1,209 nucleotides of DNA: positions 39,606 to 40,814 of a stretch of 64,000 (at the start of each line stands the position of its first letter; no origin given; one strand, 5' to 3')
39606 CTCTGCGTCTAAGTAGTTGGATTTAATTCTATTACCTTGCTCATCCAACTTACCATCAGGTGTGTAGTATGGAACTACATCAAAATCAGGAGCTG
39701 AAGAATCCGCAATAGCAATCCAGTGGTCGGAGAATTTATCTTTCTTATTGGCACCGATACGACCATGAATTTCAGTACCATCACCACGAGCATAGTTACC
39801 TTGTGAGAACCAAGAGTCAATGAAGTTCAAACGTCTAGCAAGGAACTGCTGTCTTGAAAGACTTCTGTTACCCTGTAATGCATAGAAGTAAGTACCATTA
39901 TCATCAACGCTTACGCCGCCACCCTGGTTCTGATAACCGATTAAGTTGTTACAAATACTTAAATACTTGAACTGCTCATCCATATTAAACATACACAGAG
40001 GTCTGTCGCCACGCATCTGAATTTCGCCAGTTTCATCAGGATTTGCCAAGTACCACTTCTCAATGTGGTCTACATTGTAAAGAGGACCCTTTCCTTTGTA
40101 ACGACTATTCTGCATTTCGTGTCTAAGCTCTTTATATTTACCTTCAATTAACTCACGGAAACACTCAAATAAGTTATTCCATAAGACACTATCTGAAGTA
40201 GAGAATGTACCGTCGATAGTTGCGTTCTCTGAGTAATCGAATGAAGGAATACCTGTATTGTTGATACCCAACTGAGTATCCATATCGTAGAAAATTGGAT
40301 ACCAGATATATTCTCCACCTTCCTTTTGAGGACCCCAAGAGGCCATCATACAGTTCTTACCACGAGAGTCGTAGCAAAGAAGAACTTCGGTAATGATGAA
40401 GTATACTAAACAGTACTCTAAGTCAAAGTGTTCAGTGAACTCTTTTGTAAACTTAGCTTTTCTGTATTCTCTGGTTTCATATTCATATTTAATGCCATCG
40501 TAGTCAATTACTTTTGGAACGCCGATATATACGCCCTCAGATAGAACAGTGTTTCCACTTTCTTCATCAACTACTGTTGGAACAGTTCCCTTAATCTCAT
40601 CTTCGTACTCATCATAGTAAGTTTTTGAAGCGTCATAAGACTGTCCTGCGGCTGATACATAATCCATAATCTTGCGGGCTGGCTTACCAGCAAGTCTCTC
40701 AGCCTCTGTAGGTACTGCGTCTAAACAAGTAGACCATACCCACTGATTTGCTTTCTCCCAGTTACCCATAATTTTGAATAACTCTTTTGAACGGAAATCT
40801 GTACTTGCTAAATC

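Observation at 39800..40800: Possible CotH-like (atypical kinase fold) region inside the 2475-aa fibre protein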

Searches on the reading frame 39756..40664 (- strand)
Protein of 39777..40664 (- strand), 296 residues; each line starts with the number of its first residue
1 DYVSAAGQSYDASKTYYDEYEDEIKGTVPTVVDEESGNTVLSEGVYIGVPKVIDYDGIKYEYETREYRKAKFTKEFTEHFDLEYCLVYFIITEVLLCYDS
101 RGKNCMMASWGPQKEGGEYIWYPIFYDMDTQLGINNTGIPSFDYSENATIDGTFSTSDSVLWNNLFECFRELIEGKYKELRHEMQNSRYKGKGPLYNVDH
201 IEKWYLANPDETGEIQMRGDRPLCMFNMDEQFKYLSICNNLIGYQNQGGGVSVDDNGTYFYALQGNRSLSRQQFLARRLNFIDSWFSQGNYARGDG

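Call 9: search_protein_families(library=pfam, proteins=[window:39777-40664:-], max_evalue=10)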
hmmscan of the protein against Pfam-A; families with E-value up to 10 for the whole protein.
seq(296 aa): 1 family
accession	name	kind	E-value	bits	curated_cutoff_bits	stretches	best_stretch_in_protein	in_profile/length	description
PF08757.17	CotH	-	3.5e-06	27.2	23.8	1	66-183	154-266/322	CotH kinase protein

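Call 13: search_dna_similar(query=window:39777-40664:-, collection=phages, mode=protein, max_rows=25, max_evalue=0.001)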
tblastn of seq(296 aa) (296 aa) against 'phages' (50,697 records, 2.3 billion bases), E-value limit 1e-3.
Records with a match: 40; places in all: 40; records where one place covers at least 80% of the query: 2.
Best place of each record, by identity: <60% 40.
By first word of the organism name: Bacteroides 28; Bacteriophage 4; uncultured 4; Bacillus 2; phage 1; Lacticaseibacillus 1.
By host as written in the record: - 19; Bacillus megaterium str. ATCC 43725 2; Bacteroides koreensis HM3 2; Bacteroides xylanisolvens HM7 2; Bacteroides thetaiotaomicron VPI-5494 1; Bacteroides thetaiotaomicron VPI-5485 1; Bacteroides thetaiotaomicron VPI-5487 1; Bacteroides thetaiotaomicron VPI-5488 1; and 11 more.
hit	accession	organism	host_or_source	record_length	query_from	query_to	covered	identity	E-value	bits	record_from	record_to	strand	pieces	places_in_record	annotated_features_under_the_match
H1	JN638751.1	Bacillus phage G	Bacillus megaterium str. ATCC 43725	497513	8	291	96%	27.6%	1e-18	92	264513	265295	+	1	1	353: gp353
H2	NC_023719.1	Bacillus phage G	Bacillus megaterium str. ATCC 43725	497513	8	291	96%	27.6%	1e-18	92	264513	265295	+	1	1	353: gp353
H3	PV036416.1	phage NatCom_3357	human feces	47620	55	290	80%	29.8%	1e-20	98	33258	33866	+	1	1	hypothetical protein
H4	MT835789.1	Bacteriophage sp.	human fecal samples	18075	70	293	76%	27.4%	2e-12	74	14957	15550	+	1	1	record has no annotation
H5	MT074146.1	Bacteroides phage SJC03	Bacteroides thetaiotaomicron VPI-5494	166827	61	292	78%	26.3%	1e-5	52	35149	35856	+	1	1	hypothetical protein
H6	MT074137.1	Bacteroides phage DAC16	Bacteroides thetaiotaomicron VPI-5485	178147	61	292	78%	26.3%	2e-5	52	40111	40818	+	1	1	hypothetical protein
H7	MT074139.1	Bacteroides phage DAC19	Bacteroides thetaiotaomicron VPI-5487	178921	61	292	78%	26.3%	2e-5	52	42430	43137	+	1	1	hypothetical protein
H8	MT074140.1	Bacteroides phage DAC20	Bacteroides thetaiotaomicron VPI-5488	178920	61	292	78%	26.3%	2e-5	52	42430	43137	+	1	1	hypothetical protein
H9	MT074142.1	Bacteroides phage DAC23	Bacteroides thetaiotaomicron VPI-5490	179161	61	292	78%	26.3%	2e-5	52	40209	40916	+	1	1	hypothetical protein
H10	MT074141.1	Bacteroides phage DAC22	Bacteroides thetaiotaomicron VPI-5489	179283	61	292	78%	26.3%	2e-5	52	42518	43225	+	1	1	hypothetical protein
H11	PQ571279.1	Bacteroides phage BT-TP2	Bacteroides thetaiotaomicron BG12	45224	70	293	76%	26.6%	6e-13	75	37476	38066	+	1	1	hypothetical protein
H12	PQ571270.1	Bacteroides phage BKO1-TP4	Bacteroides koreensis HM3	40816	67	291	76%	26.4%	2e-12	73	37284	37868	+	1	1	hypothetical protein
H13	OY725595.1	Bacteroides phage p00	-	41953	67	291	76%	26.4%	2e-12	73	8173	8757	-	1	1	hypothetical protein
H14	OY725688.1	Bacteroides phage p00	-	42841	67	291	76%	26.4%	2e-12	73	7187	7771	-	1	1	hypothetical protein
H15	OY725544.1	Bacteroides phage p00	-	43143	67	291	76%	26.4%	2e-12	73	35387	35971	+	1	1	hypothetical protein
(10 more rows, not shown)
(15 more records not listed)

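Call 35: get_annotated_region(hit=H1, flank=6000)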
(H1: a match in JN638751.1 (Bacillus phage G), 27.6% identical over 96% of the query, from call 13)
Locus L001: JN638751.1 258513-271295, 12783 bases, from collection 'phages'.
description: Bacillus phage G, complete genome.
organism: Bacillus phage G (NCBI taxid 2884420)
taxonomy: Viruses; Duplodnaviria; Heunggongvirae; Uroviricota; Caudoviricetes; Donellivirus; Donellivirus gee
host: Bacillus megaterium str. ATCC 43725; source: soil; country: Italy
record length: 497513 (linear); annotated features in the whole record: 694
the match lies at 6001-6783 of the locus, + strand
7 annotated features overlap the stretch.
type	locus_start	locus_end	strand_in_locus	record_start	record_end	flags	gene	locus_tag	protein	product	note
CDS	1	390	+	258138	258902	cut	350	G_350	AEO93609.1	gp350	GGDEF motif diguanylate cyclase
CDS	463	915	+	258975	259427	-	351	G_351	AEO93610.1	gp351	-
CDS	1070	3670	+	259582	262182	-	352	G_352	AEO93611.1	gp352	metallophosphoesterase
CDS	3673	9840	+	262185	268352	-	353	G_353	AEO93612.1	gp353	-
CDS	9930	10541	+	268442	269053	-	354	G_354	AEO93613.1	gp354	-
CDS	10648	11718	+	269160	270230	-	355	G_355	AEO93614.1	gp355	GIY-YIG endonuclease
CDS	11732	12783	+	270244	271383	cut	356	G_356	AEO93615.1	gp356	SbcD-like nuclease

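Call 36: get_annotated_region(hit=H11, flank=6000)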
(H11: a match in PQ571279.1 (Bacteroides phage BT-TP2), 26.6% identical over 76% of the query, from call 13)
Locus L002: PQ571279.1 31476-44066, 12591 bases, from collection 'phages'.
description: Bacteroides phage BT-TP2, complete genome.
organism: Bacteroides phage BT-TP2 (NCBI taxid 3385225)
taxonomy: Viruses
host: Bacteroides thetaiotaomicron BG12; source: sewage from septic tank; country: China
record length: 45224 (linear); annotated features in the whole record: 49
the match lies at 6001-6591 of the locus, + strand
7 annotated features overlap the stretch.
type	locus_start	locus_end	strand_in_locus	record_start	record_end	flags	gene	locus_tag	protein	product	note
CDS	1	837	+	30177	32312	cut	-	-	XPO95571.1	Lumazine-binding domain-containing protein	BT-TP2_gp41; BT-TP2_gp41; Annot2=(structure alignment-afuniprot50) AF-A0A3D6E9Q2-F1-model_v4 Fe2OG dioxygenase ...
CDS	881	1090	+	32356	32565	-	-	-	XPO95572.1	hypothetical protein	BT-TP2_gp42; BT-TP2_gp42; None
CDS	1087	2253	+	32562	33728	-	-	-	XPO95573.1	SprB repeat-containing protein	BT-TP2_gp43; BT-TP2_gp43; None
CDS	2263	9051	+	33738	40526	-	-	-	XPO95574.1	hypothetical protein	BT-TP2_gp44; BT-TP2_gp44; None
CDS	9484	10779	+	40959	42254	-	-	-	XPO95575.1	reverse transcriptase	BT-TP2_gp45; BT-TP2_gp45; Annot2=(structure alignment-afuniprot50) AF-A0A238RNU0-F1-model_v4 RNA-directed DNA ...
CDS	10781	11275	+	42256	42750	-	-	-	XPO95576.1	DUF4376 domain-containing protein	BT-TP2_gp46; BT-TP2_gp46; Annot2=(structure alignment-afuniprot50) AF-Q2LQT3-F1-model_v4 Hypothetical cytosolic ...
CDS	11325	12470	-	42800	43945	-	-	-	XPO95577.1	integrase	BT-TP2_gp47; BT-TP2_gp47; Annot2=(structure alignment-afuniprot50) AF-A0A4Q3C4G1-F1-model_v4 Tyr recombinase ...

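Call 49: search_protein_families(library=pfam, proteins=[L002:2263-9051:+, L001:3673-9840:+], max_evalue=0.01)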
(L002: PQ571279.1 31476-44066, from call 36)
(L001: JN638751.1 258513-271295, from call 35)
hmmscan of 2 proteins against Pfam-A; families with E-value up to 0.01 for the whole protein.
L002:2263-9051:+ (2262 aa): 3 families
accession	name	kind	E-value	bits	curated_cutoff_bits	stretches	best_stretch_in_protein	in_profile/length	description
PF08757.17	CotH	-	1e-07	32.2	23.8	1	1224-1316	134-221/322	CotH kinase protein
PF13385.13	Laminin_G_3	-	8.4e-06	26.4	27.6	1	811-939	14-149/151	Concanavalin A-like lectin/glucanases superfamily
PF23952.1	LRR_EndoS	-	0.00072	20.2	27.9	1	1529-1592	47-111/116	Endo-beta-N-acetylglucosaminidase EndoS LRR domain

L001:3673-9840:+ (2055 aa): 6 families
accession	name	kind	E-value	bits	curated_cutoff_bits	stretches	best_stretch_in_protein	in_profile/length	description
PF08757.17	CotH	-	3e-16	60.3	23.8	1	640-977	2-277/322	CotH kinase protein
PF13385.13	Laminin_G_3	-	7.4e-07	29.9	27.6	1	462-571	56-150/151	Concanavalin A-like lectin/glucanases superfamily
PF23952.1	LRR_EndoS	-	2.1e-06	28.4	27.9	1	1231-1317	28-114/116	Endo-beta-N-acetylglucosaminidase EndoS LRR domain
PF25013.1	LRR_Zer-1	-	8.1e-06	26.5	27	0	1262-1329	7-73/137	Zer-1-like, Leucine-rich repeats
PF13306.12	LRR_5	-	0.00033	21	27.7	1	1381-1476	10-101/127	BspA type Leucine rich repeat region (6 copies)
PF02973.23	Sialidase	-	0.00041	20.4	26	1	478-573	95-183/189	Sialidase, N-terminal domain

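Call 53: search_solved_structures(query=L001:5470-6852:+, max_evalue=10, show_alignments=2)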
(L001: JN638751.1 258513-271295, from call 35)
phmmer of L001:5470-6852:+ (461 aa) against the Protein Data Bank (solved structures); distinct sequences matched with E-value up to 10: 0.

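Call 71: search_protein_representatives(protein=window:39756-40490:-)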
Query: 245 residues. Proteins with E-value up to 0.001 (for the whole library): 1128; up to 1e-10: 573; up to 1e-30: 135. The best 150 are listed.
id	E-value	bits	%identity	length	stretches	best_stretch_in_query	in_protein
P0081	6.2e-105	366.8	66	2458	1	2-245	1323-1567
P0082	2.6e-100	351.6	68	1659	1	2-244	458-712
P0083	1.7e-98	345.7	62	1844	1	1-245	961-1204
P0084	1.8e-89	316.1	59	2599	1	2-245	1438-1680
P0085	6.2e-89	314.3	60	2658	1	2-245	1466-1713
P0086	1.3e-86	306.8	59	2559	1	2-242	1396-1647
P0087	7.7e-86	304.2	58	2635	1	2-245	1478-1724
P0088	5.5e-85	301.4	58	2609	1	2-245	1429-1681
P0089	1.2e-83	297.0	57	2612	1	2-245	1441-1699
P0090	1.7e-83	296.5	61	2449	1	2-241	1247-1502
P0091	2.5e-83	296.0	58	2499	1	1-245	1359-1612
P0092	6.0e-83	294.7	57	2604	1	2-244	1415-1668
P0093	7.1e-83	294.5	59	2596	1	2-245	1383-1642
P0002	3.4e-82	292.3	60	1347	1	2-245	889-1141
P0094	3.7e-82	292.1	58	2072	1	2-245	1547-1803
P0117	5.7e-64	232.5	53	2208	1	2-235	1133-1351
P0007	3.8e-60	220.0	53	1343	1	2-235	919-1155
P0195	1.1e-40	156.3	48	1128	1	33-234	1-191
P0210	1.2e-31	126.7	42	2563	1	2-237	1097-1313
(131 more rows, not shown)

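Call 73: find_homologous_proteins(query=L001:5530-6702:+, max_evalue=0.001)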
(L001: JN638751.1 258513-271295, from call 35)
Query L001:5530-6702:+ (391 aa): 10 proteins with E <= 0.001 among 961 candidates.
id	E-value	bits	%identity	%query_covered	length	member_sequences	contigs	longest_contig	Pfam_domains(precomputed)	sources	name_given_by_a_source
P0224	3.4e-90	321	61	66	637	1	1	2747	PF08757.18,PF13385.14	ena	-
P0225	1.5e-31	128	30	92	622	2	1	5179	PF08757.18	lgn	-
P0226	8.0e-26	109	30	81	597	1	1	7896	PF08757.18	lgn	-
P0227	2.7e-24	104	29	81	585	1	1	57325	PF08757.18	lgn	-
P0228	1.2e-22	99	29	81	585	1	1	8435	PF08757.18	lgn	-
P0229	7.3e-22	96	29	81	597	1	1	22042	PF08757.18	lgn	-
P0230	8.2e-22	96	29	90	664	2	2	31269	PF08757.18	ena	-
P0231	9.3e-22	96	28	92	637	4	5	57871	PF08757.18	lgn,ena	-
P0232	1.0e-21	96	28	81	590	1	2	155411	PF08757.18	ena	-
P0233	1.1e-19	89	26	92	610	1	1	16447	PF08757.18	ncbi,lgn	-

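Call 84: search_protein_families(library=pfam, proteins=[P0081, P0084, P0117, P0210], max_evalue=0.01)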
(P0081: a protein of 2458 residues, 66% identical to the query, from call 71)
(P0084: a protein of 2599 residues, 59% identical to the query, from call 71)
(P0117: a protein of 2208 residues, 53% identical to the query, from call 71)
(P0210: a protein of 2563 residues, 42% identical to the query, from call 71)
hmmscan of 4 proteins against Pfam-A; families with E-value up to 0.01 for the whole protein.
P0081 (2458 aa): 1 family
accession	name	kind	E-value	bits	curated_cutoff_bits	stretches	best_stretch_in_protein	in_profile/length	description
PF13306.12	LRR_5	-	3.4e-10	40.3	27.7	1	2294-2390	21-108/127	BspA type Leucine rich repeat region (6 copies)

P0084 (2599 aa): 1 family
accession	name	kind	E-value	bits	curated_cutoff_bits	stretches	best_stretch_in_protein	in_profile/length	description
PF13306.12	LRR_5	-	0.00088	19.6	27.7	1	2418-2485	20-79/127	BspA type Leucine rich repeat region (6 copies)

P0117 (2208 aa): 1 family
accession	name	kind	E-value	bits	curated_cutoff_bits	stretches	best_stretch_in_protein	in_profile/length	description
PF13306.12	LRR_5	-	8.8e-05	22.8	27.7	1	2039-2139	21-122/127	BspA type Leucine rich repeat region (6 copies)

P0210 (2563 aa): 3 families
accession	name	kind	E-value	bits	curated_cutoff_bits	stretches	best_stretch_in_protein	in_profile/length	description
PF13306.12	LRR_5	-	3.7e-89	295.6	27.7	5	1680-1786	20-127/127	BspA type Leucine rich repeat region (6 copies)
PF13855.12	LRR_8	-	1.3e-10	41.3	27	0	1746-1788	11-54/61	Leucine rich repeat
PF01442.23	Apolipoprotein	-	0.001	19.2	90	1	55-136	6-87/190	Apolipoprotein A1/A4/E domain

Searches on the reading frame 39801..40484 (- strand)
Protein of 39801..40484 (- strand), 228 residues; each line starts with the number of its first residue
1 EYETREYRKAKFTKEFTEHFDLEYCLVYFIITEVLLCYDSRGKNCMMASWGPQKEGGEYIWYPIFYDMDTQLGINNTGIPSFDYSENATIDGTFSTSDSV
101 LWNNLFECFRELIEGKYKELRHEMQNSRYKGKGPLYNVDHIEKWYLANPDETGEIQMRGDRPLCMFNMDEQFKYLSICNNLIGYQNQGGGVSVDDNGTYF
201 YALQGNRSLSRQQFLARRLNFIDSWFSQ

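Call 59: search_solved_structures(query=A2, max_evalue=10, show_alignments=2)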
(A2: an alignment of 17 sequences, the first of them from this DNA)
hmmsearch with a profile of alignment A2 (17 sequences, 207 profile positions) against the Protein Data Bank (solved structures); distinct sequences matched with E-value up to 10: 1.
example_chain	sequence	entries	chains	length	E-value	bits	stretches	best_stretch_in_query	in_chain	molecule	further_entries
6vxk_B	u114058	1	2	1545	0.61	13.6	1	97-172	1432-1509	Plexin-C1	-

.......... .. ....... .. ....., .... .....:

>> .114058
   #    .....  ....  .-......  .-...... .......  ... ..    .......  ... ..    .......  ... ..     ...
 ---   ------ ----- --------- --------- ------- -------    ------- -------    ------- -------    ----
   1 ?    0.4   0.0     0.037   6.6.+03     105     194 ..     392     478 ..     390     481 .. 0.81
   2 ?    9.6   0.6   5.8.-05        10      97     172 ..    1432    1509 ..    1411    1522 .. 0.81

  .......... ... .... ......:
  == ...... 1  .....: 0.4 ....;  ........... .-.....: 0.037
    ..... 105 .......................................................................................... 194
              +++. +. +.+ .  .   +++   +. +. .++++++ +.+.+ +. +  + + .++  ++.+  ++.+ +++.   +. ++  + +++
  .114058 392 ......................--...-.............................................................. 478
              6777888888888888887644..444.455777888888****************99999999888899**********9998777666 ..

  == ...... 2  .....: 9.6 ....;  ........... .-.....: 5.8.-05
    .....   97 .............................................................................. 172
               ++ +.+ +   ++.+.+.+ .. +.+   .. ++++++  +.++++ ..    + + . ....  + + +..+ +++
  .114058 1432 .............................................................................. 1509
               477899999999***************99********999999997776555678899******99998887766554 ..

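Call 87: find_related_loci(query=A2, collection=genome_contigs, flank=2000)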
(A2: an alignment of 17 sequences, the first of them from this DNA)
Query A2 (228 aa) in genome_contigs; peptide patterns used: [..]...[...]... (x = any residue, [..] = any of these).
21 stretches matched a pattern; 10 encode a relative of the query (tblastn E <= 1e-3); 10 distinct loci.
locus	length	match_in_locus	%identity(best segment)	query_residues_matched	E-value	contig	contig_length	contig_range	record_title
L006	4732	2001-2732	62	2-225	2e-98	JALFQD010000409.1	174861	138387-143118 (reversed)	MAG: Clostridium sp. isolate SUG910 k141_369990, whole genome shotgun sequence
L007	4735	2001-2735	46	5-227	4e-64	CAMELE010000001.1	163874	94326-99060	MAG: uncultured Mollicutes bacterium isolate SRR11489748_bin.2_metaWRAP_v1.3_MAG genome assembly, contig: ERZ11466799.24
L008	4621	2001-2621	45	3-224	1e-60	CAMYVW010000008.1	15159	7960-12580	MAG TPA_asm: uncultured Tenericutes bacterium isolate SRR10912535_bin.32_metaWRAP_v1.3_MAG genome assembly, contig: ERZ1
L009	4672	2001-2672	45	3-227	4e-60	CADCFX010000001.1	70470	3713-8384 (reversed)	MAG: uncultured Erysipelotrichaceae bacterium isolate RUG14620 genome assembly, contig: RUG14620_asm_1, whole genome sho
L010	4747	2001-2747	38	3-224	3e-50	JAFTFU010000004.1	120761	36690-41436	MAG: Clostridia bacterium isolate RGIG3779 Roe_deer_Abomasum-4__c1923, whole genome shotgun sequence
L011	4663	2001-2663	41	1-227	8e-48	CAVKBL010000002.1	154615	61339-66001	Lachnospiraceae bacterium isolate H07689-L1_cleanbin_000014 genome assembly, contig: Spades_H07689-L1_contig_15, whole g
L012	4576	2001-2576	31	10-224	3e-27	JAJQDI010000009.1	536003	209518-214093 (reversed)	MAG: Bacteroides sp. isolate MI.10_1 NODE_2_length_536003_cov_26.283552, whole genome shotgun sequence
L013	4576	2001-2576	31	10-224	5e-26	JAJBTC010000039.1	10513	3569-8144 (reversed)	MAG: Bacteroides sp. isolate U_126749 U_126749=NODE_837_length_10513_cov_15.165328, whole genome shotgun sequence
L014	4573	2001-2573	31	11-224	7e-25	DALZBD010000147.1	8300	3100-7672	MAG TPA_asm: Bacteroides sp. isolate CTOTU47028 NODE_643_length_8300_cov_5.343238, whole genome shotgun sequence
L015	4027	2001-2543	35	11-224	4e-24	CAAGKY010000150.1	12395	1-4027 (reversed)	MAG TPA_asm: Bacilli bacterium, isolate HGM10611, WGS project CAAGKY010000000 data, contig: SRS476346_55_k119_285747, wh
